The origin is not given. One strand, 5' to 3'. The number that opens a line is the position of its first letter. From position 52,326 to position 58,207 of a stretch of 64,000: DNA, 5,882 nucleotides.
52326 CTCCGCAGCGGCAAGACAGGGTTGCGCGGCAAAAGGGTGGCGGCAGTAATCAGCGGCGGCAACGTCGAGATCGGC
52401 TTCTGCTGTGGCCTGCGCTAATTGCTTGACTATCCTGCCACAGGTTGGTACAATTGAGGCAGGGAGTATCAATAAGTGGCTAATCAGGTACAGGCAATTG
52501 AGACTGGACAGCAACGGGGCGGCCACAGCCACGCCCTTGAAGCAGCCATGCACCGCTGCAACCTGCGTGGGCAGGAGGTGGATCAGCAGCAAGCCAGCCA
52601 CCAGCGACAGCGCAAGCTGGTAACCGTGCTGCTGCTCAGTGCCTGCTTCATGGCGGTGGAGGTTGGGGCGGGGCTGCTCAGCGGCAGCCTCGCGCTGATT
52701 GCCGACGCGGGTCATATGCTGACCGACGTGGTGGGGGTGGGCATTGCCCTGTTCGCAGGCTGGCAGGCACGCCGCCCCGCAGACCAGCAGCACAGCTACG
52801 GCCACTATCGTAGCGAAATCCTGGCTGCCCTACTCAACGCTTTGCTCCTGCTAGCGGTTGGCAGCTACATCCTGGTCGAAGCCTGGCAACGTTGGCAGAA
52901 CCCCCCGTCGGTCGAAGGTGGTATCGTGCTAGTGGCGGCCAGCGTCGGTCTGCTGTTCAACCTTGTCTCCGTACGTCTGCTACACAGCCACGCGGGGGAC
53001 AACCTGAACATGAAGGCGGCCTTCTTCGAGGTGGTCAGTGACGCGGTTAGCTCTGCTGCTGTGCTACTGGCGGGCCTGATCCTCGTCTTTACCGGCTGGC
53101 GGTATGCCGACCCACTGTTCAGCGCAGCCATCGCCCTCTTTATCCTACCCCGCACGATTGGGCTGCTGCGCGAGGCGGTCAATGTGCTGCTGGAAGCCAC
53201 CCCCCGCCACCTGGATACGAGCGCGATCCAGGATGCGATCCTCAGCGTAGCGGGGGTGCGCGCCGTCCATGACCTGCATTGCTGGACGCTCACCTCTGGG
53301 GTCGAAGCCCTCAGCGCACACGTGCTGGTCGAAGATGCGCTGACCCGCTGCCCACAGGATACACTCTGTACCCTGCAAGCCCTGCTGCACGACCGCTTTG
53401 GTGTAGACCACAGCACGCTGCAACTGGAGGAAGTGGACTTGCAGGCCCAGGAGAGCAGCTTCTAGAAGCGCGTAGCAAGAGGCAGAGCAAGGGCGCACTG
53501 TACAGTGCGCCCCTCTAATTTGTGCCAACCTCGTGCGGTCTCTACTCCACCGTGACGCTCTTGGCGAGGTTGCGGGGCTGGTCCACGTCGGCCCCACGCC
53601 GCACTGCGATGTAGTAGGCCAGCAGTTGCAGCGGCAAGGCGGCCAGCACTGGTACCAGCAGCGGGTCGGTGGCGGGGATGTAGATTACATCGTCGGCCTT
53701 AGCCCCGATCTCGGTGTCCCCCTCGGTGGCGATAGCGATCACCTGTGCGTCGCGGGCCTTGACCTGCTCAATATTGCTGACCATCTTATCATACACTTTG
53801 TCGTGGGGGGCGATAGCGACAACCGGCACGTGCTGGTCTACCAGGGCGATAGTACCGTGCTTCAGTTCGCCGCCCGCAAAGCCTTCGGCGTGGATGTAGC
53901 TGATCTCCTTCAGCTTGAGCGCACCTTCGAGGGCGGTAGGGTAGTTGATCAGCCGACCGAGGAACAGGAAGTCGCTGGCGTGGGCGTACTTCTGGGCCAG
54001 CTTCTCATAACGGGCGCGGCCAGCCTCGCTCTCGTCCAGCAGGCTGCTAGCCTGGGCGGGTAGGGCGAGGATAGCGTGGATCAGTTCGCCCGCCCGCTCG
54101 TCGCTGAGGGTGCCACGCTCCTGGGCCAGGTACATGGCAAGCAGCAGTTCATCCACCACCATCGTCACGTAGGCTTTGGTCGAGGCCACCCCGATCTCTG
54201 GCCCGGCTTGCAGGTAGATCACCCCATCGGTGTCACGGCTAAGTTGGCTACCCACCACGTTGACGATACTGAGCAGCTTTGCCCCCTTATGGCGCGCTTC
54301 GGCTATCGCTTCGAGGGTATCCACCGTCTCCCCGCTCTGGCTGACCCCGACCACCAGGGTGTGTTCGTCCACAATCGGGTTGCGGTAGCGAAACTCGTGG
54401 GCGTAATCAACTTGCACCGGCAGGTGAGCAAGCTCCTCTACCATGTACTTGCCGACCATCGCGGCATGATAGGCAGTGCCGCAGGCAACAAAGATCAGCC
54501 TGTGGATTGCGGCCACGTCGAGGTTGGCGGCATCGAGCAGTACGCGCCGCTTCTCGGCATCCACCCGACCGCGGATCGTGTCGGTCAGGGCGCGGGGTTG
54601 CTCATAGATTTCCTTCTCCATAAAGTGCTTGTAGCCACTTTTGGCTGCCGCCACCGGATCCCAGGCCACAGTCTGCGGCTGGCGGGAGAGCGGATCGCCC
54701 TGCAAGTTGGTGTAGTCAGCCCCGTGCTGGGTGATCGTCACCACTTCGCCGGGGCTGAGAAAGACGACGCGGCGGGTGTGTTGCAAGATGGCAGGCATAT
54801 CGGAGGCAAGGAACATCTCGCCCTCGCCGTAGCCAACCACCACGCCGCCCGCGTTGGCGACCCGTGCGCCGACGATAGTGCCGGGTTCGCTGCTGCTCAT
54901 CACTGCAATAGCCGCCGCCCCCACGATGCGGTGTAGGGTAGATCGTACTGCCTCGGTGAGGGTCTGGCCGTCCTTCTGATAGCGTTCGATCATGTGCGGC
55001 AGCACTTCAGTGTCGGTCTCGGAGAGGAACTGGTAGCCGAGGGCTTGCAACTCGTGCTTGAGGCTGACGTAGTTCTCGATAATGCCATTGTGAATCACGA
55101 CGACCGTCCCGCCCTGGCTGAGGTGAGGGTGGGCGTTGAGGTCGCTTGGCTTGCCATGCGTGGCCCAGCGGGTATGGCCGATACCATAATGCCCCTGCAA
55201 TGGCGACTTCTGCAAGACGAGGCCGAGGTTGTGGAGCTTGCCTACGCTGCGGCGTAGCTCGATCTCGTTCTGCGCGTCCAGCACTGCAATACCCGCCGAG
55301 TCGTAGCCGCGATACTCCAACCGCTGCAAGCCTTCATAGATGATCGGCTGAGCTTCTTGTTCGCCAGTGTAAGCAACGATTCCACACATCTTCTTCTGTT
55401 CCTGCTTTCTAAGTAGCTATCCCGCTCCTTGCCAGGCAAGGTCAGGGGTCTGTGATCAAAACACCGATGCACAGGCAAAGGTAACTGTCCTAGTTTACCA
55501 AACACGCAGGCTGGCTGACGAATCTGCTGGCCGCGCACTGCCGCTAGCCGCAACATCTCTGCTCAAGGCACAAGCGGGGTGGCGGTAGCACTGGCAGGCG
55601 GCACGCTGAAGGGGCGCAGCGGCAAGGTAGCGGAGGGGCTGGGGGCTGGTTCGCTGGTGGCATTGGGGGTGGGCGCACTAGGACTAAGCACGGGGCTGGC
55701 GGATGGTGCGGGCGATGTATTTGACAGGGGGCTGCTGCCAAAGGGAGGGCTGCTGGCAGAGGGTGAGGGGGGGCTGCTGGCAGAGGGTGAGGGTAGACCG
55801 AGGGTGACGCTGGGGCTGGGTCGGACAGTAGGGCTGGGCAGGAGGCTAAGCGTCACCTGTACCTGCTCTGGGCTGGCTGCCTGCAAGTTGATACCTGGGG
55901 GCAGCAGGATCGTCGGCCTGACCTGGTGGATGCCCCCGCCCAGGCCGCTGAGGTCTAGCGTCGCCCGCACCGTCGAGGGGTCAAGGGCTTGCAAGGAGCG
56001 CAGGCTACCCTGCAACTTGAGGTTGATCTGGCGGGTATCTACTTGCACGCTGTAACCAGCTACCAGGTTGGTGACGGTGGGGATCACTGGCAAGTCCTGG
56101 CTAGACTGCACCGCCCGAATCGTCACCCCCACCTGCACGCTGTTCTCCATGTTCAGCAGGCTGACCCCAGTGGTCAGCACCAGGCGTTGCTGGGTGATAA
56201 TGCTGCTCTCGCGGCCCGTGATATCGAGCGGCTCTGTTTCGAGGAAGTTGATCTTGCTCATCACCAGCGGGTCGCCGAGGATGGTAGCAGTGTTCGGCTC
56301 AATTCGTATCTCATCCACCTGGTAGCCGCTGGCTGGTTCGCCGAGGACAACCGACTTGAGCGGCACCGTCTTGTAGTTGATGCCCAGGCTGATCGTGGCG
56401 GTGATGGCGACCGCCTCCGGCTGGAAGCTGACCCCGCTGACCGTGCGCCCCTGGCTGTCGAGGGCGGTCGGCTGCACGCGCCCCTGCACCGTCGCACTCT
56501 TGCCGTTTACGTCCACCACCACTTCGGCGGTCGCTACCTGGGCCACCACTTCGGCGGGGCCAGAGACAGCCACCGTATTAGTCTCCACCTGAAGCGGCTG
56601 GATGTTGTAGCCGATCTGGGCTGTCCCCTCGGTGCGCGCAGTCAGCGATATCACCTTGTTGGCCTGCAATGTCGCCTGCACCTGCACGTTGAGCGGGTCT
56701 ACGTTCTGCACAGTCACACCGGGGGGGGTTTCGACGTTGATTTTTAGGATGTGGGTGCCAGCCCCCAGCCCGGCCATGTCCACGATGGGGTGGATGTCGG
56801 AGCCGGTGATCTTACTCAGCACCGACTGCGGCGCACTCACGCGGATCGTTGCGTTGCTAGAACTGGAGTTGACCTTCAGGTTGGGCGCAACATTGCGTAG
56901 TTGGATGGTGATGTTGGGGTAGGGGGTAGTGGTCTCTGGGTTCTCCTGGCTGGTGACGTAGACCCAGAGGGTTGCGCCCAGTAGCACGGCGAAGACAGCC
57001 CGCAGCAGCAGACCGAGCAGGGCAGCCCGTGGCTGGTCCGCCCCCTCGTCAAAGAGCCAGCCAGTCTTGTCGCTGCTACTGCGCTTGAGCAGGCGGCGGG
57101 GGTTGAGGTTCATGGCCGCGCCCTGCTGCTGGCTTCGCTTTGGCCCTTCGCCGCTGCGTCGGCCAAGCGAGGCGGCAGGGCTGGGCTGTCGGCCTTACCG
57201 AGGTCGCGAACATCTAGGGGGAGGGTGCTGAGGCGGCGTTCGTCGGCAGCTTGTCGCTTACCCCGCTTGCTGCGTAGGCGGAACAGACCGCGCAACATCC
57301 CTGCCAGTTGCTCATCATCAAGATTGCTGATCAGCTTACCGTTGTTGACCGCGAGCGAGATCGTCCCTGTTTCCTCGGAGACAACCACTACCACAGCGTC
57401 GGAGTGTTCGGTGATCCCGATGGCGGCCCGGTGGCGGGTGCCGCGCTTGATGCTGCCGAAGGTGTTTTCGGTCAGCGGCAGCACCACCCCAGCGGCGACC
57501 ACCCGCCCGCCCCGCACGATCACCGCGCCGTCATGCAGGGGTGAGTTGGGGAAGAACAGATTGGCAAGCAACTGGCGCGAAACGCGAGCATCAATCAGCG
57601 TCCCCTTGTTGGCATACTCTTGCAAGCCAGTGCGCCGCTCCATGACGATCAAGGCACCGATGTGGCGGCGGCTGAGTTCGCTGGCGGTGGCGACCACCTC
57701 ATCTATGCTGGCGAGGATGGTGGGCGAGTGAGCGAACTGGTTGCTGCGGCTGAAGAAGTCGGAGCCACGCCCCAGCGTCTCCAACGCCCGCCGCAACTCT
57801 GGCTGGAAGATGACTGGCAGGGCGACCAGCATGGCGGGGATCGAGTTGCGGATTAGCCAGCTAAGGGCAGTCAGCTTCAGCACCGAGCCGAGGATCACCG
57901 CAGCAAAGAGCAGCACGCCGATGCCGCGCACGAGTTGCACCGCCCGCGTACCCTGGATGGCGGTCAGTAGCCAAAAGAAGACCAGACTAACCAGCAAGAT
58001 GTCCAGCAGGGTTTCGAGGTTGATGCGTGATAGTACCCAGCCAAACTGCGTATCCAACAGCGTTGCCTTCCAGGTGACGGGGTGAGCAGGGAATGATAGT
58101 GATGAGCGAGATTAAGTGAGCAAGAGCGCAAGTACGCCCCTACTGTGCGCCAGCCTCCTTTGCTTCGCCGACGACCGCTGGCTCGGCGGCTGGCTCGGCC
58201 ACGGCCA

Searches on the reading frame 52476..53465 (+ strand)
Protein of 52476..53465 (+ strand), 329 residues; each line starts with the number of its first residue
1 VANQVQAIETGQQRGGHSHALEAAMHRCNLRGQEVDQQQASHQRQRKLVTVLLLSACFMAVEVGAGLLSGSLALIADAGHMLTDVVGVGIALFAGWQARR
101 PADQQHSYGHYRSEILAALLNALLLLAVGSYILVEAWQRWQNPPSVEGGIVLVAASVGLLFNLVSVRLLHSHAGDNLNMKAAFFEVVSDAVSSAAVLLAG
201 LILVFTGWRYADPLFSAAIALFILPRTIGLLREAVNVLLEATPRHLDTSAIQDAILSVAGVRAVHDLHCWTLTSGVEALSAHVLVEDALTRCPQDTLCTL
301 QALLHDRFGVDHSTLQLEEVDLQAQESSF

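Call 24: search_protein_families(library=pfam, proteins=[window:52476-53465:+], max_evalue=0.0001)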
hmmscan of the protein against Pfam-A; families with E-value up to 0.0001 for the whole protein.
window:52476-53465:+ (329 aa): 2 families
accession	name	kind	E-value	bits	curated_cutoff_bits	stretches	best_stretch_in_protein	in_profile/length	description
PF01545.26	Cation_efflux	-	2e-44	152.2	26.6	1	50-239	3-198/198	Cation efflux family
PF16916.11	ZT_dimer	-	7.5e-12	45.5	26.7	1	243-319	1-77/78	Dimerisation domain of Zinc Transporter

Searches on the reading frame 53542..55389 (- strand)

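Call 24: search_protein_families(library=pfam, proteins=[window:53542-55389:-], max_evalue=0.0001)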
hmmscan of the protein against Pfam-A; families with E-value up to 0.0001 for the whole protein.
window:53542-55389:- (615 aa): 3 families
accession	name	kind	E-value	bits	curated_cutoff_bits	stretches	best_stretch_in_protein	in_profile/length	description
PF01380.27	SIS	-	1.3e-52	177.4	25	2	296-411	6-122/131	SIS domain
PF13522.11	GATase_6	-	9.9e-19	68.1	27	1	66-179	10-113/130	Glutamine amidotransferase domain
PF13537.11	GATase_7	-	1.5e-13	51.2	25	1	83-202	10-122/123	Glutamine amidotransferase domain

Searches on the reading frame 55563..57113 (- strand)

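Call 24: search_protein_families(library=pfam, proteins=[window:55563-57113:-], max_evalue=0.0001)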
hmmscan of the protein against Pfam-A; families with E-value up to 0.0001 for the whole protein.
window:55563-57113:- (516 aa): 1 family
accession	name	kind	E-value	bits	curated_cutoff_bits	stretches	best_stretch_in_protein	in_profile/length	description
PF07949.17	YbbR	-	2.1e-25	89.3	22.3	3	159-237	6-79/81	YbbR-like protein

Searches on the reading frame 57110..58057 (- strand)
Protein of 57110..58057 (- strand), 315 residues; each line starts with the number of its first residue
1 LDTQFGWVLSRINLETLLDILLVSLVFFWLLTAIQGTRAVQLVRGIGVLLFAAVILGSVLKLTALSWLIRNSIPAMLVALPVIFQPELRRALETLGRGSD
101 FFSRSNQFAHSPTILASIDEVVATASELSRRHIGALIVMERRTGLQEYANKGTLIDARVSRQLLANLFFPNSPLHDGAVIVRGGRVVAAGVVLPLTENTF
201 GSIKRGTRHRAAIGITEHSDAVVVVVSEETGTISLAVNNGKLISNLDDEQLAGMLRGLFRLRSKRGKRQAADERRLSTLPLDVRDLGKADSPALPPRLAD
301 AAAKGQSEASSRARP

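Call 64: search_protein_families(library=pfam, proteins=[window:57110-58057:-], max_evalue=0.001)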
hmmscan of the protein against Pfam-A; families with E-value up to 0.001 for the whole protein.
window:57110-58057:- (315 aa): 2 families
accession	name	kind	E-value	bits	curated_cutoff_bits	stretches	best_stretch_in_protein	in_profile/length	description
PF02457.21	DAC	-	1.3e-42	144.6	27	1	125-239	4-117/119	DisA bacterial checkpoint controller nucleotide-binding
PF19293.4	CdaA_N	-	2e-05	25.1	23.8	1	11-87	4-80/81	CdaA N-terminal transmembrane domain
